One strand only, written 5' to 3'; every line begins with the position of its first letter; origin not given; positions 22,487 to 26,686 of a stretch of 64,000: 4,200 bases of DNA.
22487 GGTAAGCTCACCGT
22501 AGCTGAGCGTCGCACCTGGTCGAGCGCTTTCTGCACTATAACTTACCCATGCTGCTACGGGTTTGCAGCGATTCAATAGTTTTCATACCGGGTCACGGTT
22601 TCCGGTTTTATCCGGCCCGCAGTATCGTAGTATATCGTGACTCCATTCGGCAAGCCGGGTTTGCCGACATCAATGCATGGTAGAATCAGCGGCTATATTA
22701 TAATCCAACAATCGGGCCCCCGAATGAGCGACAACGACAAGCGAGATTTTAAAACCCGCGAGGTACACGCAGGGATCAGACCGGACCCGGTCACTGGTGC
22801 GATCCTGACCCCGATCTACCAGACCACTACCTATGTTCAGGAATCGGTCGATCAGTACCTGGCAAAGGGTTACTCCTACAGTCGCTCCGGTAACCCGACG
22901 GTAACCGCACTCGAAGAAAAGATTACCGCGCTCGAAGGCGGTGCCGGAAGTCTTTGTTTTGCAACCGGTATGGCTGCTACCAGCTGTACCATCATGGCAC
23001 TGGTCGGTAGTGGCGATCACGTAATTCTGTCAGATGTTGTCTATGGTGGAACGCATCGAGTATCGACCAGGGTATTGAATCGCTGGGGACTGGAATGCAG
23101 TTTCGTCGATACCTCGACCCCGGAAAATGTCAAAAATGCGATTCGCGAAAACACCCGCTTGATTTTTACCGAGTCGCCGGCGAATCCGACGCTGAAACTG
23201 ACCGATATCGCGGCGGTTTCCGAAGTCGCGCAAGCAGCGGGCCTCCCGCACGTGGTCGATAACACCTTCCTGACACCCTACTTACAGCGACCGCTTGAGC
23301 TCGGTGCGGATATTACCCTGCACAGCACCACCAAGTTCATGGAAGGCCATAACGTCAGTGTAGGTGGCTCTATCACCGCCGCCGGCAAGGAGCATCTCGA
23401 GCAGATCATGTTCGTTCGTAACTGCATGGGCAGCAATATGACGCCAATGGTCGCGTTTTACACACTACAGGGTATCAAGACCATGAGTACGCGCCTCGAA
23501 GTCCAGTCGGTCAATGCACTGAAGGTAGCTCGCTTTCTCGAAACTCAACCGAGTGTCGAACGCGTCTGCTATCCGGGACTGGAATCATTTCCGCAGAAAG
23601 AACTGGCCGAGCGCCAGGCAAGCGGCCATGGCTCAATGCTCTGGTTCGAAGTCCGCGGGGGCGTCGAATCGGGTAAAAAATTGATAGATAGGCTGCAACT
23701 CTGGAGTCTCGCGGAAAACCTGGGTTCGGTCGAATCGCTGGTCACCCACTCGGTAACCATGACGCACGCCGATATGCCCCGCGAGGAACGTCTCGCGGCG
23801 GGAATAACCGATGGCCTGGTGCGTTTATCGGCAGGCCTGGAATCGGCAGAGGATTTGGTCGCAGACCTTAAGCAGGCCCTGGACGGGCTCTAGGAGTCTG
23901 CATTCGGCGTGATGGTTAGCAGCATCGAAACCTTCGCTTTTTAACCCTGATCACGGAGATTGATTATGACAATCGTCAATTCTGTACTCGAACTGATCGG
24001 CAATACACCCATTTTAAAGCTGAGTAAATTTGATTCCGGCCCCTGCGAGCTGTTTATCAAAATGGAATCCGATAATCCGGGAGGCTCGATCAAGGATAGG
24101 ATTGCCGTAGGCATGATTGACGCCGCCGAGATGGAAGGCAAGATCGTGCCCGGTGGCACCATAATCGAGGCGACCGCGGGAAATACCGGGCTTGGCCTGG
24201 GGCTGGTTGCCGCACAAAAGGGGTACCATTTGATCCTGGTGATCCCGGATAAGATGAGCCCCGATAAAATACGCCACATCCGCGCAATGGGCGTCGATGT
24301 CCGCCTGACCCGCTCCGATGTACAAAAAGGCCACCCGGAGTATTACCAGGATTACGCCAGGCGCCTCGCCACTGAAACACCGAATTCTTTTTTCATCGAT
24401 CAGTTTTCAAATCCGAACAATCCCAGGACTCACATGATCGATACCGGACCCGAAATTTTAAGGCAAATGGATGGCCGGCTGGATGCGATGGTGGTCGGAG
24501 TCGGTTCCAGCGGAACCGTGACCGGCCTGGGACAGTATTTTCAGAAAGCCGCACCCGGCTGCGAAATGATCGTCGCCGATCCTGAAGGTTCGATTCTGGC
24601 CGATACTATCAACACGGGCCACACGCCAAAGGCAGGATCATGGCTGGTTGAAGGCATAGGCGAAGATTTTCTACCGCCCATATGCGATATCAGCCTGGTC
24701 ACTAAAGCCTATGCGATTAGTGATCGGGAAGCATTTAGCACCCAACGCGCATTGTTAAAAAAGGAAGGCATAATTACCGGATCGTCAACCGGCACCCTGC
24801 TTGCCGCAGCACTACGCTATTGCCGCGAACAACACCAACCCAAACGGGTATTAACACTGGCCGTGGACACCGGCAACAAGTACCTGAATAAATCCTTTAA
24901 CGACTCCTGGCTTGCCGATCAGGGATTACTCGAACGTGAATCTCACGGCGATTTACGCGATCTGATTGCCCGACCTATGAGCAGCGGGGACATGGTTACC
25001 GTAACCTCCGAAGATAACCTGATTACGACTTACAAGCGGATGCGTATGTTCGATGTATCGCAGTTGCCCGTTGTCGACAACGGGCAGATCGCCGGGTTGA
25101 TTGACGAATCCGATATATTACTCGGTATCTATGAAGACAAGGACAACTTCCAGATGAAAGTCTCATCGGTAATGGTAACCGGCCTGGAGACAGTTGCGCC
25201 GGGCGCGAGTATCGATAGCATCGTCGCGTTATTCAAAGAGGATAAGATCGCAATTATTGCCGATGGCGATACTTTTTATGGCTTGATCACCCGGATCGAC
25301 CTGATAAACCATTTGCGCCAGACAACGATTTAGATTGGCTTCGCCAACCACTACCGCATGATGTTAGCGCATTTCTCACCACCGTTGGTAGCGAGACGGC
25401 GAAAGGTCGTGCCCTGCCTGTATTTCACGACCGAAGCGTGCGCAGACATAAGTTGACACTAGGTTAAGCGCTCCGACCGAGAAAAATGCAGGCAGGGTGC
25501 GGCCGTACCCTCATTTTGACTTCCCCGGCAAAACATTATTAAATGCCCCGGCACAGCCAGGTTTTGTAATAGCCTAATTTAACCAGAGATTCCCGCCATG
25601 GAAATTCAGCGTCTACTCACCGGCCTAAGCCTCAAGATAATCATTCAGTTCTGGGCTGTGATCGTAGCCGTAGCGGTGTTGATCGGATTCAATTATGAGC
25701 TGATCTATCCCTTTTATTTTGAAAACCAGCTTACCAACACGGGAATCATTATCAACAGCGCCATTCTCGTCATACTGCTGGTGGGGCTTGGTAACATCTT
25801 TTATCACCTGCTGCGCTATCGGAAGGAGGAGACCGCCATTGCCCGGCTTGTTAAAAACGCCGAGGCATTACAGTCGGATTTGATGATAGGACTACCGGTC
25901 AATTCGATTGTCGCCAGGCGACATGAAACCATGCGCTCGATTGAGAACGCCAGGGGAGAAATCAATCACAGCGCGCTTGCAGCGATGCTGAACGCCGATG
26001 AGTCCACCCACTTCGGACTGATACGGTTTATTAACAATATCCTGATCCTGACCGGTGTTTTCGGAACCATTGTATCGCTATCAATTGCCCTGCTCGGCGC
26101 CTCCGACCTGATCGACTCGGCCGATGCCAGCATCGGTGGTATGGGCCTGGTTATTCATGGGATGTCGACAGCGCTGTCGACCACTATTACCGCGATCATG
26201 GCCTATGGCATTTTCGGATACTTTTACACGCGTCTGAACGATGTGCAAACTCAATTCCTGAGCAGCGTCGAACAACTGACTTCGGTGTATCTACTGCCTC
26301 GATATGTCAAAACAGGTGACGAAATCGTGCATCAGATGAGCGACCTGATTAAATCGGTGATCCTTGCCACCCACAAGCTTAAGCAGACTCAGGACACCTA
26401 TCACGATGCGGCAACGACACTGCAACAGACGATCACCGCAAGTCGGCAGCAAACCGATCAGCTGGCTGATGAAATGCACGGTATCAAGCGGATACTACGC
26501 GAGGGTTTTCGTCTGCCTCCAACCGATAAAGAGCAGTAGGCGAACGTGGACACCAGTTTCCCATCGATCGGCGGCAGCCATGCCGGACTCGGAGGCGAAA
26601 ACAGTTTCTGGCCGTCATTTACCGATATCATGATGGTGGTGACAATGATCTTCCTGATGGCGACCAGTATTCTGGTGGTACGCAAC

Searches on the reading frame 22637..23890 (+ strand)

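Call 74: search_protein_families(library=pfam, proteins=[window:22637-23890:+], max_evalue=0.00001)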
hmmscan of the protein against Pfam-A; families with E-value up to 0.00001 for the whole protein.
window:22637-23890:+ (418 aa): 1 family
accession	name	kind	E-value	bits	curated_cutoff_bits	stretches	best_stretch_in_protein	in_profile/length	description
PF01053.26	Cys_Met_Meta_PP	-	9.8e-141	469.1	27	1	40-415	2-380/381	Cys/Met metabolism PLP-dependent enzyme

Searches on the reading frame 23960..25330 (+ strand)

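Call 74: search_protein_families(library=pfam, proteins=[window:23960-25330:+], max_evalue=0.00001)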
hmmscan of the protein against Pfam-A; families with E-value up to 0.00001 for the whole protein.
window:23960-25330:+ (457 aa): 2 families
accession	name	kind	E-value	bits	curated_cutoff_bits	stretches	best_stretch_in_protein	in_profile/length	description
PF00291.31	PALP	-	1.3e-67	228.6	35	1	10-301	2-293/295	Pyridoxal-phosphate dependent enzyme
PF00571.33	CBS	-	6.1e-14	52.5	24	1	340-388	5-53/57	CBS domain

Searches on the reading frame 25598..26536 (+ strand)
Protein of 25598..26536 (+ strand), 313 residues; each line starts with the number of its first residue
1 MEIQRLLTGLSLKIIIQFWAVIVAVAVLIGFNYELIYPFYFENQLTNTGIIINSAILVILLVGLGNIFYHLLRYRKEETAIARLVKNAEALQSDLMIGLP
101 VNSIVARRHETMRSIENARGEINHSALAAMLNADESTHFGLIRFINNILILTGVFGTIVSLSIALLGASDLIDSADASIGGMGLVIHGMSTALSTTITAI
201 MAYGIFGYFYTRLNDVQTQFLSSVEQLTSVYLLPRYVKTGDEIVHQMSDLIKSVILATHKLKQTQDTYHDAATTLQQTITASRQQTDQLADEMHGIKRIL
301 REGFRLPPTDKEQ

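Call 3: search_protein_families(library=pfam, proteins=[window:25598-26536:+], max_evalue=1)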
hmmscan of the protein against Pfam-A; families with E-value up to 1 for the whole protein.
window:25598-26536:+ (313 aa): 9 families
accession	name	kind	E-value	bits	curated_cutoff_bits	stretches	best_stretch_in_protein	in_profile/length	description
PF01618.21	MotA_ExbB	-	0.0036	17.5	22.9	1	115-224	19-125/127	MotA/TolQ/ExbB proton channel family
PF05933.18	Fun_ATP-synt_8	-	0.01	16.4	26.1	1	38-59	6-26/48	Fungal ATP synthase protein 8 (A6L)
PF11514.14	DUF3219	-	0.045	14.2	25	0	258-278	26-46/94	Protein of unknown function (DUF3219)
PF11887.13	Mce4_CUP1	-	0.065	13.3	32.6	1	237-300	63-126/222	Cholesterol uptake porter CUP1 of Mce4, putative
PF03036.21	Perilipin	-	0.082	12.4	33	1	212-295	232-321/403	Perilipin family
PF17870.6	Insulin_TMD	-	0.11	13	33.4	1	39-77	3-44/47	Insulin receptor trans-membrane segment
PF18625.7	EspB_PE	-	0.15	13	29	0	269-294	39-64/77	ESX-1 secreted protein B PE domain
PF20072.4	DUF6468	-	0.17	12.5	26.9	1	246-293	11-58/76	Domain of unknown function (DUF6468)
PF13244.11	MbhD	-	0.26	11.9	27.2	1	148-171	19-42/67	MBH, subunit D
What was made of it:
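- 25598..26539 (+): A subunit gene (313 aa). It is a divergent MotA/ExbB/TolQ-type channel protein with 4 hydrophobic segments and a roughly 100-aa helical C-terminal tail ending in a conserved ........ motif. Pfam MotA_ExbB match covers residues 115-224, profile positions 19-125 of 127, E = 0.0036, below the gathering threshold (call 3).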

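Call 4: search_protein_families(library=ncbifam, proteins=[window:25598-26536:+], max_evalue=1)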
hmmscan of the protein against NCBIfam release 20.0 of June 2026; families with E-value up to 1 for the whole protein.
window:25598-26536:+ (313 aa): 2 families
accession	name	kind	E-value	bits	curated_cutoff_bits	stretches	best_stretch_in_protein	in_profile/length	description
NF005627.0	PRK07377.1-3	equivalog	0.042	13.8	397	1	145-207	23-83/193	hypothetical protein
NF005630.0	PRK07377.1-6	equivalog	0.2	11.4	149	1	148-207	29-84/187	hypothetical protein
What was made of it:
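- Those names and hits come from coiled-coil composition only; there is no ATPase domain (calls 3, 4).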

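Call 5: search_protein_families(library=padloc, proteins=[window:25598-26536:+], max_evalue=1)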
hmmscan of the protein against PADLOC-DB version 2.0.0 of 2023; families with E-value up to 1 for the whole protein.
window:25598-26536:+ (313 aa): 2 families
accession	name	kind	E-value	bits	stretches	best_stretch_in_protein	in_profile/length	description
PDLC00635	ZorA2|ZorA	-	0.0016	15.5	1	143-296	47-190/505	MotA/ExbB/TolQ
PDLC00597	ZorA1|ZorA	-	0.2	8.3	1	142-295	108-257/683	MotA/ExbB/TolQ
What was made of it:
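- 25598..26539 (+): There is a weak PADLOC ZorA2 hit (call 5).
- On Zorya defence system: PADLOC ZorA2 E = 0.0016 (call 5).
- Closest known: ZorA-ZorB. Same: It gives the weak best PADLOC and NCBIfam hits for A and for B's pore helix (calls 4, 5).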

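Call 57: search_protein_families(library=pfam, alignment_id=A6, max_evalue=0.1)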
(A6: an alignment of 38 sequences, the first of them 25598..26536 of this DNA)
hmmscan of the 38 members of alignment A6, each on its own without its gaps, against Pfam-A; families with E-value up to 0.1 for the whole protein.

A. member 1, window:25598-26536:+ (313 aa): 5 families
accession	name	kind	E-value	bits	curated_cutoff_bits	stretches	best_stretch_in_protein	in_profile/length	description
PF01618.21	MotA_ExbB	-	0.0036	17.5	22.9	1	115-224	19-125/127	MotA/TolQ/ExbB proton channel family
PF05933.18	Fun_ATP-synt_8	-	0.01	16.4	26.1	0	38-59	6-26/48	Fungal ATP synthase protein 8 (A6L)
PF11514.14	DUF3219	-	0.045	14.2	25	0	258-278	26-46/94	Protein of unknown function (DUF3219)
PF11887.13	Mce4_CUP1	-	0.065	13.3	32.6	1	237-300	63-126/222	Cholesterol uptake porter CUP1 of Mce4, putative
PF03036.21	Perilipin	-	0.082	12.4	33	0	212-295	232-321/403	Perilipin family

B. families by the number of members that match (of 38 scanned): 40 families (the first 25 are shown)
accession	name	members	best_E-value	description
PF01618.21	MotA_ExbB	35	0.00014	MotA/TolQ/ExbB proton channel family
PF05659.16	RPW8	2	0.0036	Arabidopsis broad-spectrum mildew resistance protein RPW8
PF08285.16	DPM3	2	0.0076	Dolichol-phosphate mannosyltransferase subunit 3 (DPM3)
PF15905.10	HMMR_N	2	0.0098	Hyaluronan mediated motility receptor N-terminal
PF05933.18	Fun_ATP-synt_8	2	0.01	Fungal ATP synthase protein 8 (A6L)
PF02601.20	Exonuc_VII_L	2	0.018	Exonuclease VII, large subunit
PF11514.14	DUF3219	2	0.033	Protein of unknown function (DUF3219)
PF02646.22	RmuC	2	0.045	RmuC family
PF11887.13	Mce4_CUP1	2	0.05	Cholesterol uptake porter CUP1 of Mce4, putative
PF07195.17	FliD_C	1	0.0034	Flagellar hook-associated protein 2 C-terminus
PF20045.4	DUF6447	1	0.0049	Family of unknown function (DUF6447)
PF04391.17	DUF533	1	0.005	Protein of unknown function (DUF533)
PF03564.21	DUF1759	1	0.0058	Protein of unknown function (DUF1759)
PF25615.1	PhiKZ_gp85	1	0.0062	Bacteriophage PhiKZ vertex-binding protein gp85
PF22216.1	Sas-6_C_CC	1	0.0065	Spindle assembly abnormal protein 6 homolog, C-terminal coiled coil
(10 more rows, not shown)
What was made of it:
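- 25598..26539 (+): The same sub-threshold hit appears in 35 of 38 homologues, best E = 1.4e-4 (call 57).
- On 5:2 ion-driven motors (MotAB/ExbBD/TolQR superfamily): The same hit appears in 35 of 38 homologues, best E = 1.4e-4 (call 57).
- A matches PF01618 in 35 of 38 homologues (call 57).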
